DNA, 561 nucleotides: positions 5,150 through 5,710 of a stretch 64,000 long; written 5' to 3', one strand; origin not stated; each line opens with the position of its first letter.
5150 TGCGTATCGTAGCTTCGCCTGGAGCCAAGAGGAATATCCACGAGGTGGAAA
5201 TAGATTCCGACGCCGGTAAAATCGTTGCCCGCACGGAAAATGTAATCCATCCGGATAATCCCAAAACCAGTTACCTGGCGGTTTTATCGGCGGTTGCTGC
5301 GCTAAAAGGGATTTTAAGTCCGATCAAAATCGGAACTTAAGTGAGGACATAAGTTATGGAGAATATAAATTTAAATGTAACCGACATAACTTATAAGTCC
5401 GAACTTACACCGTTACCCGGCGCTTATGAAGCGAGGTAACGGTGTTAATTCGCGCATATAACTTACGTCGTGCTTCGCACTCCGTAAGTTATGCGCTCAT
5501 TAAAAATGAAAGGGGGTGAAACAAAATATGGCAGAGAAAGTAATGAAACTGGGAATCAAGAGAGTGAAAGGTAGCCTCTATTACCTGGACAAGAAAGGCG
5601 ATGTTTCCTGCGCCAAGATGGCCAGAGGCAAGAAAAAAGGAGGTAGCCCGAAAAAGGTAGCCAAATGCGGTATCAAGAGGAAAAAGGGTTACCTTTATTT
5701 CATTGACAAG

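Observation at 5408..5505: Conserved multi-stem RNA leader shared by a small Lys-rich protein gene and exbB (second copy 11298-11460)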

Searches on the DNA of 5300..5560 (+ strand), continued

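Call 34: search_with_rna_model(model_id=R1, sources=[L123, L124, L125, L126, L130, L131, L133, L134, L135, L136, L137, L138, L139, L140, L141, L142, L143, L145, L146, L147, L148, L149, L150, L151, L152, L153, L154, L155, L156, L157, L158, L159, L161, L163, L164, L165, L167, L168, L169, L170, L171, L172, L173, L174, L175, L176, L179, L180, L181, L183, L184, L185, L187, L188, L189, L190, L191, L192, L194, L195, L196, L197, L198, L199, L200, L201, L202, L203, L205, L206, L207, L208, L209, L210, L211, L212, L213, L215, L216, L217, L218, L220, L221, L222, L223, L225, L226, L227, L228, L229, L230, L231, L232, L233, L234, L235, L236, L237, L238, L239], max_evalue=0.001, make_alignment=false)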
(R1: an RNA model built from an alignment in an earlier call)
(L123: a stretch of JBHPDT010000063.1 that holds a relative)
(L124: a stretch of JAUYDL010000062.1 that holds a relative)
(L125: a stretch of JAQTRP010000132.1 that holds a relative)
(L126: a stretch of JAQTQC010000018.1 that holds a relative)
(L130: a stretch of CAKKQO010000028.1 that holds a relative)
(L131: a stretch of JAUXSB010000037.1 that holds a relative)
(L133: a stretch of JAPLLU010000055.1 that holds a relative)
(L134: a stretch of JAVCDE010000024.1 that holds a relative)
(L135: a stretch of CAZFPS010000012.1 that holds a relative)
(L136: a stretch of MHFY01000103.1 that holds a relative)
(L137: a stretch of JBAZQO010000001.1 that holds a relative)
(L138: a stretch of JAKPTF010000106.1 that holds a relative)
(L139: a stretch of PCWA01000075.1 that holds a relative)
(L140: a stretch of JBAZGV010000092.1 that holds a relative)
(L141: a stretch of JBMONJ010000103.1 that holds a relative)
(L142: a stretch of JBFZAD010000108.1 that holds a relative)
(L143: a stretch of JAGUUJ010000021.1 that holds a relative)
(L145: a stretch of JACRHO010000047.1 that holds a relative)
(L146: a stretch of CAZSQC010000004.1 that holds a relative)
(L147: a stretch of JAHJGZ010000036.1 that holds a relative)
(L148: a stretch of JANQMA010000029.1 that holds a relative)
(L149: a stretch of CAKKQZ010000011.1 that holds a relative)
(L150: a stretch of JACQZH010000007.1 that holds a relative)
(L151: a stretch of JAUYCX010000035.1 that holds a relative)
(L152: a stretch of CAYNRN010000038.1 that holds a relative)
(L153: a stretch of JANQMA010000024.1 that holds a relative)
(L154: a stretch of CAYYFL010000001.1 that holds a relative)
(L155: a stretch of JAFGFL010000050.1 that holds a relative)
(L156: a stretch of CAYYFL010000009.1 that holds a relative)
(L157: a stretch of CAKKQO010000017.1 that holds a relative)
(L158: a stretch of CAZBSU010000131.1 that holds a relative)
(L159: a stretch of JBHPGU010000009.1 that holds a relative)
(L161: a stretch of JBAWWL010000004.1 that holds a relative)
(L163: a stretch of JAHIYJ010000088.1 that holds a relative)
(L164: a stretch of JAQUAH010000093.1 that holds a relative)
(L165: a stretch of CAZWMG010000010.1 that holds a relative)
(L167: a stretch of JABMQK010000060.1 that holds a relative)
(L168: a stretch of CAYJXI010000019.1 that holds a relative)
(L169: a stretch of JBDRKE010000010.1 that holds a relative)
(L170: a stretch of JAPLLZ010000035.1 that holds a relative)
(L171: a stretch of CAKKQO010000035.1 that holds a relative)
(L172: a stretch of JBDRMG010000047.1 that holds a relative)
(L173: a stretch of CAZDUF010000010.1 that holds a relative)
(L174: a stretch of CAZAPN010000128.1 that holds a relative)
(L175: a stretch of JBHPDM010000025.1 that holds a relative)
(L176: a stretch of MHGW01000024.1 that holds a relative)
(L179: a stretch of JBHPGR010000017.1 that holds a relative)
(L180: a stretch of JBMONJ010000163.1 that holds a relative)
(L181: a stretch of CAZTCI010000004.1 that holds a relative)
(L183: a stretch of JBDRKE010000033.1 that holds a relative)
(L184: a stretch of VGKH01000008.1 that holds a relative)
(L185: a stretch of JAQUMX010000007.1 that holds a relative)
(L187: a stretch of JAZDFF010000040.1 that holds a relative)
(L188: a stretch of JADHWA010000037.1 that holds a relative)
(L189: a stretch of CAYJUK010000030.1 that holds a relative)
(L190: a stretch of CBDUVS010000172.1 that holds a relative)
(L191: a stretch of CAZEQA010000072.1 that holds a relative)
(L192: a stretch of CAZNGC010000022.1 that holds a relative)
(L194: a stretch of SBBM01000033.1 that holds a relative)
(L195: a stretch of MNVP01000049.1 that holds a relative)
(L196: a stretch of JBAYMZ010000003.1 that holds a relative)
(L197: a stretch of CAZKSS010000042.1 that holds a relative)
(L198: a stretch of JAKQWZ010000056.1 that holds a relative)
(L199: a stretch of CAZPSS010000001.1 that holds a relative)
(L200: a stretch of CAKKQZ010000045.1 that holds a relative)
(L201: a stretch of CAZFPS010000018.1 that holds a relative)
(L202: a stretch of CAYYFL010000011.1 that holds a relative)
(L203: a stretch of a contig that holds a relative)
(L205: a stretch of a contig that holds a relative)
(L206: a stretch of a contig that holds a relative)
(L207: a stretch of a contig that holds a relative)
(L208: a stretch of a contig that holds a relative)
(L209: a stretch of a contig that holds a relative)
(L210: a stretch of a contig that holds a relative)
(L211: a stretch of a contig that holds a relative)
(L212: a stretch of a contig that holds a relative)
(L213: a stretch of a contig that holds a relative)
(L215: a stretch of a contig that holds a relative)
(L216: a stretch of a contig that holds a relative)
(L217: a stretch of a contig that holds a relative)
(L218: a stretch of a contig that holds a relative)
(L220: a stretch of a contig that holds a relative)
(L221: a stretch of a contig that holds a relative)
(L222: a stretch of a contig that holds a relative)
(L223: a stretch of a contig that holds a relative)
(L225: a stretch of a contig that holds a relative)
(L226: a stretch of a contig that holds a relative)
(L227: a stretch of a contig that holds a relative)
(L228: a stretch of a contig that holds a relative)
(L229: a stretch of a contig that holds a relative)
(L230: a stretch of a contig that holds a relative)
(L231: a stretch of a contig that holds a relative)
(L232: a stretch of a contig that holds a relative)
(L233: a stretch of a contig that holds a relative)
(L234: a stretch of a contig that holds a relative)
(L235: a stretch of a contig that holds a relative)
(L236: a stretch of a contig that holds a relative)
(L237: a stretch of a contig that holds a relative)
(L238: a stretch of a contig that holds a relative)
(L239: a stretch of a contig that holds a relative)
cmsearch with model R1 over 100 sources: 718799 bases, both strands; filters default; matches with E-value up to 0.001: 163.
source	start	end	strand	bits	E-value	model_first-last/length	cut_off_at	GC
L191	3105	3165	+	80.8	1.1e-16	1-61/61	no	0.43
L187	1847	1907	-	80.3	1.5e-16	1-61/61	no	0.43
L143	2275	2338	+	79.7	2.1e-16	1-61/61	no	0.38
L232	2374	2434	-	79.4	2.6e-16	1-61/61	no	0.34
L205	2450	2511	+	77.2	9.4e-16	1-61/61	no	0.42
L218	291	354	+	76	1.9e-15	1-61/61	no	0.44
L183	5027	5086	+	75.8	2.2e-15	1-61/61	no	0.42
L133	387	448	+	75.7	2.3e-15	1-61/61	no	0.35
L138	1725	1785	+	75.7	2.3e-15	1-61/61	no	0.44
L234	1170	1230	-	75.4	2.7e-15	1-61/61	no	0.33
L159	7350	7408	+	74.2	5.5e-15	1-61/61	no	0.24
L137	384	452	+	74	6.1e-15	1-61/61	no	0.36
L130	6892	6952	-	73.6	8.1e-15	1-61/61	no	0.34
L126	1477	1537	+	73.5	8.4e-15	1-61/61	no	0.43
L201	998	1056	-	73.3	9.6e-15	1-61/61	no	0.34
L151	3313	3370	-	73.2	1e-14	1-61/61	no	0.34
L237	150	210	-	73.1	1.1e-14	1-61/61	no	0.44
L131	3078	3135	+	73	1.1e-14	1-61/61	no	0.31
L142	1775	1836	-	72.8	1.3e-14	1-61/61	no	0.4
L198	3420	3479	+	72.5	1.5e-14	1-61/61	no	0.38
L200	4774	4832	-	72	2e-14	1-61/61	no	0.39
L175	3603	3663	+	71.9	2.2e-14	1-61/61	no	0.34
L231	2073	2128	-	71.8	2.3e-14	1-61/61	no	0.36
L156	6797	6854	-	71.7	2.5e-14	1-61/61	no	0.33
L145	3092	3149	+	71.5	2.8e-14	1-61/61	no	0.34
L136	6468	6525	+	71.4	2.9e-14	1-61/61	no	0.43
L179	1534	1593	-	71.3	3.1e-14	1-61/61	no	0.38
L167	1933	1990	-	71.3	3.1e-14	1-61/61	no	0.36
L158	5907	5964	-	71.3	3.2e-14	1-61/61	no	0.36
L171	2112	2170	+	71.1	3.5e-14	1-61/61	no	0.36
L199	3452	3510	+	71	3.8e-14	1-61/61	no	0.41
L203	875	939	+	70.9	4e-14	1-61/61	no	0.45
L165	5027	5089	+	70.8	4.3e-14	1-61/61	no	0.35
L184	2524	2582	+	70.7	4.4e-14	1-61/61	no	0.41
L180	1769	1826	-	70.6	4.8e-14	1-61/61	no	0.38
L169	4054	4114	+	70.5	5.1e-14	1-61/61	no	0.41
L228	4504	4574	+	70.4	5.3e-14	1-61/61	no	0.38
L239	3263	3327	+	70.2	6.1e-14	1-61/61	no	0.37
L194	3101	3162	-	69.9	7.3e-14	1-61/61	no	0.4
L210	5583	5641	-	69.8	7.4e-14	1-61/61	no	0.37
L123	7647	7707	-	69.7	7.9e-14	1-61/61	no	0.33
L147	4503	4563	+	69.5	8.9e-14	1-61/61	no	0.34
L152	7677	7735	+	69.4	9.3e-14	1-61/61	no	0.39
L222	957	1013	-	69.4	9.9e-14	1-61/61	no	0.46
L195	7197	7261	+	69.1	1.1e-13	1-61/61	no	0.42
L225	2425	2484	+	68.9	1.3e-13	1-61/61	no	0.4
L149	658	728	-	68.8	1.3e-13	1-61/61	no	0.39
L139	4329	4386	-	68.6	1.6e-13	1-61/61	no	0.45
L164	2112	2179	-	68.4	1.7e-13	1-61/61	no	0.34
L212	7915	7975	-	68.4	1.7e-13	1-61/61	no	0.34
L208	5047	5106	-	68.4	1.7e-13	1-61/61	no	0.43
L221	4741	4812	+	68.2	1.9e-13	1-61/61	no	0.38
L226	6292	6348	-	68.1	2.1e-13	1-61/61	no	0.35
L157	807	868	-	67.8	2.5e-13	1-61/61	no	0.31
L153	5344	5403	+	67.7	2.7e-13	1-61/61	no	0.28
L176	7574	7631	+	67.5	2.9e-13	1-61/61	no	0.36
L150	2492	2548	+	67.5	2.9e-13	1-61/61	no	0.4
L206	2198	2256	-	67.4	3.2e-13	1-61/61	no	0.36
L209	5042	5101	+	67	4e-13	1-61/61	no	0.4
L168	2001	2068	-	66.9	4.3e-13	1-61/61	no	0.35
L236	2669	2727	+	66.8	4.4e-13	1-61/61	no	0.37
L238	2255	2328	-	66.7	4.6e-13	1-61/61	no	0.47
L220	1904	1971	+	66.3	6.1e-13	1-61/61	no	0.44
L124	534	591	-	66.1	6.9e-13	1-61/61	no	0.36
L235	3361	3419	+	65.5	9.5e-13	1-61/61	no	0.42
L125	1266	1343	+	65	1.3e-12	1-61/61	no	0.49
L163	4903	4967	+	65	1.3e-12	1-61/61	no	0.43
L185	2442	2520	-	64.3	2e-12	1-61/61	no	0.46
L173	1214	1275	-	64.2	2.1e-12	1-61/61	no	0.5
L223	317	381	+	63.9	2.6e-12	1-61/61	no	0.48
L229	5662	5719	+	63.7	2.9e-12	1-61/61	no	0.36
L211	83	152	-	63.5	3.3e-12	1-61/61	no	0.5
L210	4846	4910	-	62.9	4.5e-12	1-61/61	no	0.38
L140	3103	3164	-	62.9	4.6e-12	1-61/61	no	0.37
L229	4189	4249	-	62.9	4.6e-12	1-61/61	no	0.34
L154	6637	6706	+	62.6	5.4e-12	1-61/61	no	0.5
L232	6705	6762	-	62.3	6.4e-12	1-61/61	no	0.4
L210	1261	1317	-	62.3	6.6e-12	1-61/61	no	0.4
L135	5921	5979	-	62.1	7.2e-12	1-61/61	no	0.37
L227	332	390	+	62.1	7.3e-12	1-61/61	no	0.42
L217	1293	1348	+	62.1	7.4e-12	1-61/61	no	0.41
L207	1879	1937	-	61.8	8.8e-12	1-61/61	no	0.37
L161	3392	3455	+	61.6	9.9e-12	1-61/61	no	0.44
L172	4679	4739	+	61.2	1.2e-11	1-61/61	no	0.34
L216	5111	5179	-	61.1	1.3e-11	1-61/61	no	0.46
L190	26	84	+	61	1.4e-11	1-61/61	no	0.37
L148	5826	5884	+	60.8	1.5e-11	1-61/61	no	0.31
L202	4858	4922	-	60.8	1.6e-11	1-61/61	no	0.43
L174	1041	1099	-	60.2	2.3e-11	1-61/61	no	0.49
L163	1933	1992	+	59.6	3.2e-11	1-61/61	no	0.38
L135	2898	2955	-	59.6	3.3e-11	1-61/61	no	0.38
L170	2370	2448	+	59.2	4.1e-11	1-61/61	no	0.43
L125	2159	2217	+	59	4.6e-11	1-61/61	no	0.46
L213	4935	4993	+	58.4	6.6e-11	1-61/61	no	0.39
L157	670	728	-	58.2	7.3e-11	1-61/61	no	0.41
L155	89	152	+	58.2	7.6e-11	1-61/61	no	0.42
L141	647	711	+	57.7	9.9e-11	1-61/61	no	0.45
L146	3697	3754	+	57.5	1.1e-10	1-61/61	no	0.41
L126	1612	1671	+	57.2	1.4e-10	1-61/61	no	0.42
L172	4372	4427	-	56.8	1.7e-10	1-61/61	no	0.41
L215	3271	3349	-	56.1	2.5e-10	1-61/61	no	0.42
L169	5050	5109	-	55.7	3.4e-10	1-61/61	no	0.37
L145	2985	3045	-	55.4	4e-10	1-61/61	no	0.38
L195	5985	6049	+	53.2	1.5e-09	1-61/61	no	0.35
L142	427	485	-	52.9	1.7e-09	1-61/61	no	0.44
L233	3542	3606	+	52.5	2.1e-09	1-61/61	no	0.45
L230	2515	2578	-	52.5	2.2e-09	1-61/61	no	0.44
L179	3056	3123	-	51.9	3.2e-09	1-61/61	no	0.43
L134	2225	2291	-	50.4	7.6e-09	1-61/61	no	0.42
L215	3401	3462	+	50.4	7.7e-09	1-61/61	no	0.39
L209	1934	1994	+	50.1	9.2e-09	1-61/61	no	0.56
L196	7073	7151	+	49.1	1.7e-08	1-61/61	no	0.42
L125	1928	1995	-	48.8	1.9e-08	1-61/61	no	0.44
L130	4293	4350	-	48.7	2.2e-08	1-61/61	no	0.36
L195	7809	7878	-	47.4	4.5e-08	1-61/61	no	0.41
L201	499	556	+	47.3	4.7e-08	1-61/61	no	0.34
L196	5606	5669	-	47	5.9e-08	1-61/61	no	0.33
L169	5160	5217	+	46.4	8.5e-08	1-61/61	no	0.38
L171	6593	6658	-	46.3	8.8e-08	1-61/61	no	0.45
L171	7301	7362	-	46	1.1e-07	1-61/61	no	0.37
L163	1818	1878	-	46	1.1e-07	1-61/61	no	0.36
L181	3402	3473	-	45.7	1.2e-07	1-61/61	no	0.36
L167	106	163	+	45.4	1.5e-07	1-61/61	no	0.28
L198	3303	3371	-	45.3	1.5e-07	1-61/61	no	0.35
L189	235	294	+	45.2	1.7e-07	1-61/61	no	0.33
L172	7251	7306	+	45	1.9e-07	1-61/61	no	0.46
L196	1322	1385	-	44.9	2e-07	1-61/61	no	0.39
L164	4530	4603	-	44.8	2.2e-07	1-61/61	no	0.34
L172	4555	4632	-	44.5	2.5e-07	1-61/61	no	0.46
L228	109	210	+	44.3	2.9e-07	1-61/61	no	0.48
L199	3343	3414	-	43.9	3.6e-07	1-61/61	no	0.33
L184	2336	2393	-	43.8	3.8e-07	1-61/61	no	0.45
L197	2546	2616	+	43.7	4e-07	1-61/61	no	0.42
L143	2165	2223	-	43.6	4.5e-07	1-61/61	no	0.42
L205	288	356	+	43.4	4.8e-07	1-61/61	no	0.49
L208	5161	5221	+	43.3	5.2e-07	1-61/61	no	0.36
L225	2299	2357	-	43.3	5.2e-07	1-61/61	no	0.42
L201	410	467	-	43.1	6e-07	1-61/61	no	0.34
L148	5675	5732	-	42.9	6.8e-07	1-61/61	no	0.43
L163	4767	4827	-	42.8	7e-07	1-59/61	no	0.31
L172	4057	4114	-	41.9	1.2e-06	1-59/61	no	0.45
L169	3947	4003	-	41.6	1.4e-06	1-61/61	no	0.42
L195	4039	4098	-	41.6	1.4e-06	1-61/61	no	0.48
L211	6143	6242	+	40.9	2.2e-06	1-61/61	no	0.5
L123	3967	4024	-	39.9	4e-06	1-61/61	no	0.41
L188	5144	5214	-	39.8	4.3e-06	1-61/61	no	0.41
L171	2017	2076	-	39.1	6.2e-06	1-61/61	no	0.33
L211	286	349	-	39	6.6e-06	3-57/61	no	0.55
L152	7573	7641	-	39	6.7e-06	1-61/61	no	0.35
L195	7073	7147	-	38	1.2e-05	1-61/61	no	0.47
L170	2251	2319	-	37.7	1.5e-05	1-61/61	no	0.35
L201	1159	1219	+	35.8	4.4e-05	1-61/61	no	0.39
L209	4926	4983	-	35.4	5.5e-05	1-61/61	no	0.48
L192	2370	2448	+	35.3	6e-05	1-61/61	no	0.53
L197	2452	2522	-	34.5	9.6e-05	1-61/61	no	0.39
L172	4191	4278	+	33.5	0.00017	1-61/61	no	0.39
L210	2661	2750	+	33.5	0.00018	1-61/61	no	0.34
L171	6765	6835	+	33.3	0.00019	1-61/61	no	0.49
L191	3103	3163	-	32.9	0.00026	1-61/61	no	0.43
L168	1680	1738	+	32.6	0.00029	1-61/61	no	0.39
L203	551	609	-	32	0.00042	1-61/61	no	0.46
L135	6083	6141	+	31.4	0.00059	1-61/61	no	0.34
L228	4342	4400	-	31.1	0.00075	1-61/61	no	0.46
